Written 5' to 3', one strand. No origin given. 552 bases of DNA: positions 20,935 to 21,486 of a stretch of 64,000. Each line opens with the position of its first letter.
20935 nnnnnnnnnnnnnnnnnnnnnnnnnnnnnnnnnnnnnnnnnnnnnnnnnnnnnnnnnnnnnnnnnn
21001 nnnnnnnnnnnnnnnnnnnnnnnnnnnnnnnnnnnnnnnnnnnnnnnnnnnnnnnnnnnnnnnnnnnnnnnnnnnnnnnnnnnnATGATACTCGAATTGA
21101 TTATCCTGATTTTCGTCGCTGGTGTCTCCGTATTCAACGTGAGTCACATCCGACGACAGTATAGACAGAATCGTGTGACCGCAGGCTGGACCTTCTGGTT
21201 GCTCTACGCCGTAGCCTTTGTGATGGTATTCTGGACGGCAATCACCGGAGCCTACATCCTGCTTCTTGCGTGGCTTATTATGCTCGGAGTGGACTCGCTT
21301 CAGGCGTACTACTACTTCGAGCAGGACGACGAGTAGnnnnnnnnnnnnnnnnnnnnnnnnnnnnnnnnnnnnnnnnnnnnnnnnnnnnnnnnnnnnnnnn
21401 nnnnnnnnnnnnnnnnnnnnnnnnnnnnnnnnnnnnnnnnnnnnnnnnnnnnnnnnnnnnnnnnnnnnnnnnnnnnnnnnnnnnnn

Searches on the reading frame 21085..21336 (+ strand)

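Call 85: search_protein_families(library=pfam, proteins=[window:21085-21336:+], max_evalue=1)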
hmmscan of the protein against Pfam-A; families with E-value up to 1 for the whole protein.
window:21085-21336:+ (83 aa): 4 families
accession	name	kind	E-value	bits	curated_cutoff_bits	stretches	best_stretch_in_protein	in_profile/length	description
PF09586.16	YfhO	-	0.029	13.2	28.5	1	4-76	372-444/835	Bacterial membrane protein YfhO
PF14093.11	DUF4271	-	0.38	11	29.7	1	13-70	108-165/206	Domain of unknown function (DUF4271)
PF06570.16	DUF1129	-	0.59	10.1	29.1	1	2-62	114-173/207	Protein of unknown function (DUF1129)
PF19744.4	DUF6232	-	0.64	10.9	27.4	1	15-67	13-74/117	Family of unknown function (DUF6232)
